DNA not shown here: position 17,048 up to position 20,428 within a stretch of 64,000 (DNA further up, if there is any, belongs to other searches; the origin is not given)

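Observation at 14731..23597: Wsp-like chemosensory pathway wired to a diguanylate cyclase, with a hemerythrin-domain chemoreceptor as input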

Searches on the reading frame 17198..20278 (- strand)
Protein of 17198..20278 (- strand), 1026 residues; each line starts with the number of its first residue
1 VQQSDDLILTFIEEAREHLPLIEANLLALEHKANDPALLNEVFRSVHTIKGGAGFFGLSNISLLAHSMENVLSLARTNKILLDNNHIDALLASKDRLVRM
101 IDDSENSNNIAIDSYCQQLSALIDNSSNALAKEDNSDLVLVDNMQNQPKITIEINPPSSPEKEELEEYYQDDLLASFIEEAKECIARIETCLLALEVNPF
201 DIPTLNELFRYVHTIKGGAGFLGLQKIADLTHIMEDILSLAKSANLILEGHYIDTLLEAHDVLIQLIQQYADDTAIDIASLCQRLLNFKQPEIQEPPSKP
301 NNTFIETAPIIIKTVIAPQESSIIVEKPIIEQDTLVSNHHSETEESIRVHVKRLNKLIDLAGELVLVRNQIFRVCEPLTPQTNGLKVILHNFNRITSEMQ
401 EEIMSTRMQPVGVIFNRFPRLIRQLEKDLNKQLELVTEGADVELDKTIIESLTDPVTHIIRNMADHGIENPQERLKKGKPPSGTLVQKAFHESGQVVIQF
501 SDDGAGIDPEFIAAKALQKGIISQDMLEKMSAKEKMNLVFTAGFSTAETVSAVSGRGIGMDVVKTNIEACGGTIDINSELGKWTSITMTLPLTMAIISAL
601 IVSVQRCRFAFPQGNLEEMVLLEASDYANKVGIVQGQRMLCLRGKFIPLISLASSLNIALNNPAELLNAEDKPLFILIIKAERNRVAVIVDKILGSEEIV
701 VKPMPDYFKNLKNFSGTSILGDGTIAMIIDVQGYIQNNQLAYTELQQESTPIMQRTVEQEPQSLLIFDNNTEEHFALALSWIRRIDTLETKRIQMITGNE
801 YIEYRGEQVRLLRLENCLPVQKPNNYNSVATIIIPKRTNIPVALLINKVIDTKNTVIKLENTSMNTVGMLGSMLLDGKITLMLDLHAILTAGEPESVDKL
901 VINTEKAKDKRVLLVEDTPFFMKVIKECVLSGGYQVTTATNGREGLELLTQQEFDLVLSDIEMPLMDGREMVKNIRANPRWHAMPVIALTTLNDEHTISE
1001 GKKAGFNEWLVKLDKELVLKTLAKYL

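Call 3: search_protein_families(library=pfam, proteins=[window:17198-20278:-], max_evalue=0.01)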
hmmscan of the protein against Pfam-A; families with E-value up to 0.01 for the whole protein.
window:17198-20278:- (1026 aa): 5 families
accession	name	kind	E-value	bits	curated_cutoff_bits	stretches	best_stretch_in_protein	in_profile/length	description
PF01627.28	Hpt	-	1.9e-32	111.8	24.6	2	7-96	2-80/84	Hpt domain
PF01584.24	CheW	-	3.2e-29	101.8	23.5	2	599-736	2-135/138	CheW-like domain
PF00072.30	Response_reg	-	2e-22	79.9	30.2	1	912-1013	1-100/111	Response regulator receiver domain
PF02518.31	HATPase_c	-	4.2e-15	56.6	26.4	1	454-593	4-110/111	Histidine kinase-, DNA gyrase B-, and HSP90-like ATPase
PF02895.20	H-kinase_dim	-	7e-13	49.3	23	1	345-405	2-67/68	Signal transducing histidine kinase, homodimeric domain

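Call 4: search_protein_families(library=ncbifam, proteins=[window:17198-20278:-], max_evalue=0.01)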
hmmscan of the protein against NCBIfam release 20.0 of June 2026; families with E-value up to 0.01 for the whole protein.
window:17198-20278:- (1026 aa): 99 families (the best 25 are shown)
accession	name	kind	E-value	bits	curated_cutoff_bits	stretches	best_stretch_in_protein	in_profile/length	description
NF041336.1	CheA_Halo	equivalog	9.4e-133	444.2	950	4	337-732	284-664/666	chemotaxis protein CheA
NF007835.0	PRK10547.1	equivalog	6.2e-132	441.4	793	3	309-734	243-656/670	chemotaxis protein CheA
NF011874.0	PRK15347.1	equivalog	3.9e-24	84.8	852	1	911-1026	692-806/921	two component system sensor kinase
TIGR02956.1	TMAO_torS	equivalog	7e-21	74.1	676.5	2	892-1025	685-819/967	TMAO reductase system sensor histidine kinase/response regulator TorS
NF007135.0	PRK09581.1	equivalog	1.8e-19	69.9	474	1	911-1019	4-112/457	PleD family two-component system response regulator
NF008302.0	PRK11091.1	equivalog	3.4e-18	65.2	838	1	896-1012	512-628/779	aerobic respiration two-component sensor histidine kinase ArcB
NF038297.2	hybrid_HK_HrmK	equivalog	2.7e-16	59.4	725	1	902-1025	482-607/607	hybrid histidine kinase/response regulator HrmK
NF007969.0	PRK10693.1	equivalog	6.9e-16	58.2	329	1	908-1012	6-108/337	two-component system response regulator RssB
NF008318.0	PRK11107.1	equivalog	4.4e-15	54.8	890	1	888-1021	645-779/920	two-component sensor histidine kinase BarA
NF008099.0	PRK10841.1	equivalog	6.5e-15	54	920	1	901-991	816-904/949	two-component system sensor histidine kinase RcsC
NF011695.0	PRK15115.1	equivalog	1.7e-14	53.5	763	1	908-994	5-89/445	two-component system response regulator GlrR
NF041947.1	LuxQ_Vibrio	equivalog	2.3e-14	52.3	1200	2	899-1020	710-832/843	quorum-sensing autoinducer 2 sensor kinase/phosphatase LuxQ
NF041733.1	resp_reg_CseB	equivalog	5.2e-14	52.2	350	1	911-1019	2-107/228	two-component system response regulator CseB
NF052596.1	RR_EAL_PvrR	equivalog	5.8e-14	51.5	580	1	909-991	3-83/398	response regulator cyclic di-GMP phosphodiesterase PvrR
TIGR01387.1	cztR_silR_copR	subfamily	6.4e-14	52.1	279.2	1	912-1012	1-99/218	heavy metal response regulator transcription factor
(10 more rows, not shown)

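Call 14: find_homologous_proteins(query=window:17198-20278:-)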
Query window:17198-20278:- (1026 aa): 7131 proteins with E <= 0.001 among 8000 candidates; the best 120 are listed.
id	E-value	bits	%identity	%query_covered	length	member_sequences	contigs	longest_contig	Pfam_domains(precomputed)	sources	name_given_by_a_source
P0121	0.0e+0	2249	100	100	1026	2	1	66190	PF02895.21,PF01584.25,PF02518.32,PF00072.31,PF01627.29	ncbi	ncbi:MAG: hybrid sensor histidine kinase/response regulator [Methylococcaceae bacterium]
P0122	0.0e+0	1731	78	100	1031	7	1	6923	PF02895.21,PF01584.25,PF02518.32,PF00072.31,PF01627.29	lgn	-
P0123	0.0e+0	1728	78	100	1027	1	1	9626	PF02895.21,PF01584.25,PF02518.32,PF00072.31,PF01627.29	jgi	-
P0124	0.0e+0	1644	75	98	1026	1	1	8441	PF02895.21,PF01584.25,PF02518.32,PF00072.31,PF01627.29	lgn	-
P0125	0.0e+0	1572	70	100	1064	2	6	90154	PF02895.21,PF01584.25,PF27543.1,PF02518.32,PF00072.31,PF01627.29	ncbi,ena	-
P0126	0.0e+0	1547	70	100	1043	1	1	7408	PF02895.21,PF01584.25,PF02518.32,PF00072.31,PF01627.29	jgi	jgi:two-component system chemotaxis sensor kinase CheA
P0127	0.0e+0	1531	70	100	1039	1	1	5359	PF02895.21,PF01584.25,PF02518.32,PF00072.31,PF01627.29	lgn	-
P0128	0.0e+0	1511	68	100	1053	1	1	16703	PF02895.21,PF01584.25,PF27543.1,PF02518.32,PF00072.31,PF01627.29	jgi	jgi:two-component system chemotaxis sensor kinase CheA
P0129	0.0e+0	1510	70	100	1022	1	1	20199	PF02895.21,PF01584.25,PF02518.32,PF00072.31,PF01627.29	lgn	-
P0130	0.0e+0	1510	67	100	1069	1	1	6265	PF02895.21,PF01584.25,PF02518.32,PF00072.31,PF01627.29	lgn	-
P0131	0.0e+0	1505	69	100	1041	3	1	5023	PF02895.21,PF01584.25,PF02518.32,PF00072.31,PF01627.29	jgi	-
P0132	0.0e+0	1495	69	100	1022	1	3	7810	PF02895.21,PF01584.25,PF27543.1,PF02518.32,PF00072.31,PF01627.29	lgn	-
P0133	0.0e+0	1487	69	100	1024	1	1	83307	PF02895.21,PF01584.25,PF27543.1,PF02518.32,PF00072.31,PF01627.29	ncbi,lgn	-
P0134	0.0e+0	1481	69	100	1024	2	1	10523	PF02895.21,PF01584.25,PF02518.32,PF00072.31,PF01627.29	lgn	-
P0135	0.0e+0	1461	67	100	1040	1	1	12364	PF02895.21,PF01584.25,PF27543.1,PF02518.32,PF00072.31,PF01627.29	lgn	-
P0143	0.0e+0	1274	60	100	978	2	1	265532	PF02895.21,PF01584.25,PF02518.32,PF00072.31,PF01627.29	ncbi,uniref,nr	ncbi:two-component system, chemotaxis family, sensor kinase CheA [Methylomagnum ishizawai]|uniref:Ch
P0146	0.0e+0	1047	51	100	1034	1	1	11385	PF02895.21,PF01584.25,PF02518.32,PF00072.31,PF01627.29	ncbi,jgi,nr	ncbi:MAG: hypothetical protein DRR19_09305 [Candidatus Parabeggiatoa sp. nov. 1]|nr:MAG: hypothetica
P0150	1.3e-274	932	47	99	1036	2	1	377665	PF02895.21,PF01584.25,PF02518.32,PF00072.31,PF01627.29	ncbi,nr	ncbi:MAG: chemotaxis protein CheW [SAR324 cluster bacterium]|nr:chemotaxis protein CheW [SAR324 clus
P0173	1.6e-239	816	51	67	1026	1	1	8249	PF02895.21,PF01584.25,PF02518.32,PF00072.31,PF01627.29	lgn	-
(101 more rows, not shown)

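Call 17: find_encoding_contigs(protein=P0143, flank=10000, max_places=1)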
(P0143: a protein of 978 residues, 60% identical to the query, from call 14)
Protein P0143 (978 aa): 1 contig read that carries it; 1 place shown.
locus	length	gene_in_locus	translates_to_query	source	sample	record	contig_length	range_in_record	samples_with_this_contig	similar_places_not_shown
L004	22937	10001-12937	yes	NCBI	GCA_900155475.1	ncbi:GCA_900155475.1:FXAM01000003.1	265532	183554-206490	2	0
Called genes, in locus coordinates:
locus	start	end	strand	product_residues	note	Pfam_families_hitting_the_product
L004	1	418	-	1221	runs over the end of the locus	PF08447:PAS_3, PF00989:PAS, PF08448:PAS_4, PF13426:PAS_9, PF00989:PAS, PF08448:PAS_4, PF13426:PAS_9, PF08447:PAS_3, +6 more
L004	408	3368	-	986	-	PF01339:CheB_methylest, PF03705:CheR_N, PF01739:CheR, PF08448:PAS_4 (weak), PF13188:PAS_8 (faint), PF13596:PAS_10, PF08448:PAS_4 (weak)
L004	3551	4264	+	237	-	-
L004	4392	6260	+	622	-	PF01590:GAF (weak), PF08448:PAS_4 (weak), PF00158:Sigma54_activat, PF01078:Mg_chelatase (faint), PF14532:Sigma54_activ_2, PF07728:AAA_5, PF25601:AAA_lid_14, PF02954:HTH_8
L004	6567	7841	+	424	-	PF00072:Response_reg, PF00990:GGDEF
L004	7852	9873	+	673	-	PF00015:MCPsignal, PF01814:Hemerythrin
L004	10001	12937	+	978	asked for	PF01627:Hpt, PF02895:H-kinase_dim, PF02518:HATPase_c, PF01584:CheW, PF00072:Response_reg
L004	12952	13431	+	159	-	PF01584:CheW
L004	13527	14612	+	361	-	PF00072:Response_reg, PF01339:CheB_methylest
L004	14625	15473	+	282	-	PF03705:CheR_N, PF01739:CheR, PF13649:Methyltransf_25 (faint)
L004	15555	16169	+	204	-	PF13489:Methyltransf_23, PF08241:Methyltransf_11, PF08242:Methyltransf_12, PF13649:Methyltransf_25, PF13847:Methyltransf_31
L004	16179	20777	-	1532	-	-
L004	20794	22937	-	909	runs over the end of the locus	PF13699:eCIS_core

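Call 18: find_encoding_contigs(protein=P0146, flank=10000, max_places=1)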
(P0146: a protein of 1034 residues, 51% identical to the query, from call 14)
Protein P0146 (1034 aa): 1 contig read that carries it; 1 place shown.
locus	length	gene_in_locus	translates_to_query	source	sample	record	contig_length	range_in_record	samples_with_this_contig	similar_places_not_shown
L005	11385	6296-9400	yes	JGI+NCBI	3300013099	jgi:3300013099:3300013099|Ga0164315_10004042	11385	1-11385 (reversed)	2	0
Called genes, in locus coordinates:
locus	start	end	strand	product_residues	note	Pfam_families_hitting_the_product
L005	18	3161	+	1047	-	PF00873:ACR_tran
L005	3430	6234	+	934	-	PF21623:HK_sensor_dom_bact, PF00672:HAMP, PF00015:MCPsignal, PF01814:Hemerythrin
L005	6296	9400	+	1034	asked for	PF01627:Hpt, PF02895:H-kinase_dim, PF02518:HATPase_c, PF01584:CheW, PF00072:Response_reg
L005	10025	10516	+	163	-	PF01584:CheW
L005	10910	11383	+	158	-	PF00072:Response_reg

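Call 19: find_encoding_contigs(protein=P0150, flank=10000, max_places=1)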
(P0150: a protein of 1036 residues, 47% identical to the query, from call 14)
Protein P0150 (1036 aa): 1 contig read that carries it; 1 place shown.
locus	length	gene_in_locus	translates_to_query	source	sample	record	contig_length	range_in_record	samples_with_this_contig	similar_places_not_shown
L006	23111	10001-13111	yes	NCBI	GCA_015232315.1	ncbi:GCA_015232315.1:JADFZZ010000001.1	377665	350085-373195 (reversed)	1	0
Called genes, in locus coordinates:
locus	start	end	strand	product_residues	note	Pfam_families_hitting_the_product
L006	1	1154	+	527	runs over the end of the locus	PF07228:SpoIIE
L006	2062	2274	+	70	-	-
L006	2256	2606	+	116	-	PF02452:PemK_toxin (weak)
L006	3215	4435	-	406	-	PF07690:MFS_1, PF00083:Sugar_tr, PF07690:MFS_1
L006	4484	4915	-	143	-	PF04238:DUF420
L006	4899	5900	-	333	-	PF02628:COX15-CtaA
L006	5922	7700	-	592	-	PF03600:CitMHS, PF02080:TrkA_C, PF00939:Na_sulph_symp, PF03600:CitMHS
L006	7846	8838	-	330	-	PF02558:ApbA, PF08546:ApbA_C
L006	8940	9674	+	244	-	PF05036:SPOR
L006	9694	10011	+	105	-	PF01740:STAS (weak)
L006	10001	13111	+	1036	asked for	PF01627:Hpt, PF02895:H-kinase_dim, PF02518:HATPase_c, PF01584:CheW, PF00072:Response_reg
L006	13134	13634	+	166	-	PF01584:CheW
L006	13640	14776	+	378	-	PF00072:Response_reg, PF01339:CheB_methylest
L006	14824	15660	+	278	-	PF03705:CheR_N (weak), PF01739:CheR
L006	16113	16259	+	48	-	-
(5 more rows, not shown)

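Call 31: search_dna_similar(query=window:17198-20278:-, collection=plasmids, mode=protein, max_rows=40)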
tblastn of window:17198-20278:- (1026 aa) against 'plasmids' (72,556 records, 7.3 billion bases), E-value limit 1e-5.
Records with a match: 4245; places in all: 5221; records where one place covers at least 80% of the query: 25.
Best place of each record, by identity: <60% 4245.
By first word of the organism name: Klebsiella 1999; Bacillus 177; Rhizobium 151; Sinorhizobium 148; Pseudomonas 144; Enterobacter 141; Ralstonia 140; Escherichia 116; Pseudosulfitobacter 107; Salmonella 79; and 209 more.
By predicted mobility (MOB-suite, as given by PLSDB): non-mobilizable 2043; conjugative 1768; mobilizable 434.
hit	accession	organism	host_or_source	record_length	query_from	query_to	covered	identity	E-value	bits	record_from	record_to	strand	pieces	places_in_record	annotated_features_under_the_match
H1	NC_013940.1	Deferribacter desulfuricans SSM1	-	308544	3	1012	87%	34.3%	4e-97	546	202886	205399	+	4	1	chemotaxis protein CheW | response regulator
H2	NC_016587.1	Azospirillum lipoferum 4B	-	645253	5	1026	85%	34.4%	2e-114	535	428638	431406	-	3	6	chemotaxis protein CheW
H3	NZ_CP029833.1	Azospirillum ramasamyi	single cell,Cow dung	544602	5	1026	85%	34.2%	3e-113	531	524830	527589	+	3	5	chemotaxis protein CheW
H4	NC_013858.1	Azospirillum sp. B510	-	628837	5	1026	85%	34.2%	1e-113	533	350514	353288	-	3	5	chemotaxis protein CheW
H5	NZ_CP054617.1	Azospirillum oryzae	cell culture,soil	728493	5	1026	85%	34.2%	2e-113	533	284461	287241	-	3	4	chemotaxis protein CheW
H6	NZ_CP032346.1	Azospirillum brasilense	soil sample,Agricultural field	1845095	5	1026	85%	33.3%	6e-112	528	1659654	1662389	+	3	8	record has no annotation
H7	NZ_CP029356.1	Azospirillum thermophilum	cell culture,hot spring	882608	5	1026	85%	33.5%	3e-113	531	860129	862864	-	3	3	chemotaxis protein CheW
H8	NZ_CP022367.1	Azospirillum sp. TSH58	single cell,paddy soils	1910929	5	1026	85%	33.3%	1e-111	527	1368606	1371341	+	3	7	record has no annotation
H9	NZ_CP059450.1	Azospirillum brasilense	Prokaryotes,soil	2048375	5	1026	85%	33.4%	2e-112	528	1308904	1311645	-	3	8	none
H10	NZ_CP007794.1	Azospirillum argentinense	Triticum aestivum L.,Root,wheat ...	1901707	5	1026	85%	33.3%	2e-111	527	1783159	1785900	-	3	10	record has no annotation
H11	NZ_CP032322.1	Azospirillum argentinense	soil sample,Agricultural field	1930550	5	1026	85%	33.3%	2e-111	527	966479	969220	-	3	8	record has no annotation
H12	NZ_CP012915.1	Azospirillum brasilense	Digitaria eriantha,microbe,root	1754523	5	1026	85%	33.3%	9e-112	526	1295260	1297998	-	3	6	none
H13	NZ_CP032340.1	Azospirillum brasilense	soil sample,Agricultural field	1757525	5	1026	85%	33.3%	9e-112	526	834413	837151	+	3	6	none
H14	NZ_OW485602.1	Rhodovastum atsumiense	-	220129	2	1026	86%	32.1%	3e-101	481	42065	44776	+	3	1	hybrid sensor histidine kinase/response regulator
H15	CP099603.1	Comamonadaceae bacterium OTU4NAUVB1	Arabidopsis thaliana,pure culture,leaf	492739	11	1026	78%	34.7%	2e-86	466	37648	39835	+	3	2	chemotaxis protein CheW | response regulator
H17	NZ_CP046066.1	Vibrio sp. THAF191d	pure culture,Surface of a polyethylene ...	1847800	11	1026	75%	35.5%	2e-67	476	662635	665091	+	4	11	none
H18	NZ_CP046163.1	Vibrio sp. THAF191c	pure culture,Surface of a polyethylene ...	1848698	11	1026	75%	35.5%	2e-67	476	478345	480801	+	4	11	none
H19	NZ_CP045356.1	Vibrio sp. THAF64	pure culture,Surface of a sandy ...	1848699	11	1026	75%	35.5%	2e-67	476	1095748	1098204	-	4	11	none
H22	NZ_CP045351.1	Vibrio aquimaris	pure culture,Non-filtered water from ...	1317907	11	1026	73%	35.2%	2e-70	484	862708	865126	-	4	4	none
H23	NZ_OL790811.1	Proteus mirabilis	-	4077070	10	902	80%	31.8%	1e-71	409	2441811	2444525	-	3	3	none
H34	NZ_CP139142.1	Pseudomonas sp. HR96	single cell,Flower of Prunus persica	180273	10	1012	70%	36.2%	3e-64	459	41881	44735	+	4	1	chemotaxis protein CheA | response regulator | STAS domain-containing protein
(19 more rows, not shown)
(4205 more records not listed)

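Call 32: get_annotated_region(hit=H2, flank=7000)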
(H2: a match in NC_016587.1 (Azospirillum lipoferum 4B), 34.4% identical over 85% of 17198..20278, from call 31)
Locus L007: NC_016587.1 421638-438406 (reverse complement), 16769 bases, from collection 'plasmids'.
description: Azospirillum lipoferum 4B plasmid AZO_p4, complete sequence
organism: Azospirillum lipoferum 4B (NCBI taxid 862719)
taxonomy: Bacteria; Pseudomonadota; Alphaproteobacteria; Rhodospirillales; Azospirillaceae; Azospirillum; Azospirillum lipoferum; Azospirillum lipoferum 4B
host: -; source: -; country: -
typing (MOB-suite, as given by PLSDB): non-mobilizable
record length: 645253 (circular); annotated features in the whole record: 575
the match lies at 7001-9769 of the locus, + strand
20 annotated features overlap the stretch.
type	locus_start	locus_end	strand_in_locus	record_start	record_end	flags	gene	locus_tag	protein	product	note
CDS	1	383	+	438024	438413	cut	-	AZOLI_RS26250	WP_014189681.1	NifB/NifX family molybdenum-iron cluster-binding protein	-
CDS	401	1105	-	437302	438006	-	-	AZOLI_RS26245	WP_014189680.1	histidine kinase dimerization/phosphoacceptor domain -containing protein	-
CDS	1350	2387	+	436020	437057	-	-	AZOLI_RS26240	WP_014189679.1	esterase-like activity of phytase family protein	-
CDS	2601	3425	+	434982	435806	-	-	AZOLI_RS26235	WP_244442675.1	DMT family transporter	GO:0055085 - transmembrane transport [Evidence IEA]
CDS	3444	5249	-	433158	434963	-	-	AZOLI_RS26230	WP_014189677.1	hybrid sensor histidine kinase/response regulator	-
CDS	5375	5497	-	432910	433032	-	-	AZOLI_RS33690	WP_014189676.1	hypothetical protein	-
CDS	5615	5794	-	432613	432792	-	-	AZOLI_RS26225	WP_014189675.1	DUF3553 domain-containing protein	-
CDS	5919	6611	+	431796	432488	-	-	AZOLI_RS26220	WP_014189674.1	histidine phosphotransferase family protein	-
CDS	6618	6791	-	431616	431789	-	-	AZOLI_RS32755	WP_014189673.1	hypothetical protein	-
CDS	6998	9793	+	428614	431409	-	-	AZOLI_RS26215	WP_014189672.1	chemotaxis protein CheW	GO:0006935 - chemotaxis [Evidence IEA]; GO:0007165 - signal transduction [Evidence IEA]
CDS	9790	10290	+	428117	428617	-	-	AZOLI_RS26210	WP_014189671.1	chemotaxis protein CheW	-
CDS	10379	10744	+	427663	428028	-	-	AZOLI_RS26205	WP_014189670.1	response regulator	GO:0000160 - phosphorelay signal transduction system [Evidence IEA]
CDS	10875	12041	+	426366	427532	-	-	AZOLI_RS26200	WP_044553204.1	chemotaxis response regulator protein-glutamate methylesterase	GO:0006935 - chemotaxis [Evidence IEA]; GO:0018277 - protein deamination [Evidence IEA]; GO:0006482 - protein ...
CDS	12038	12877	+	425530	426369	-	-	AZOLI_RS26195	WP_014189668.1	protein-glutamate O-methyltransferase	-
CDS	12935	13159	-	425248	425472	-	-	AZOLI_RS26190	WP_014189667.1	hypothetical protein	-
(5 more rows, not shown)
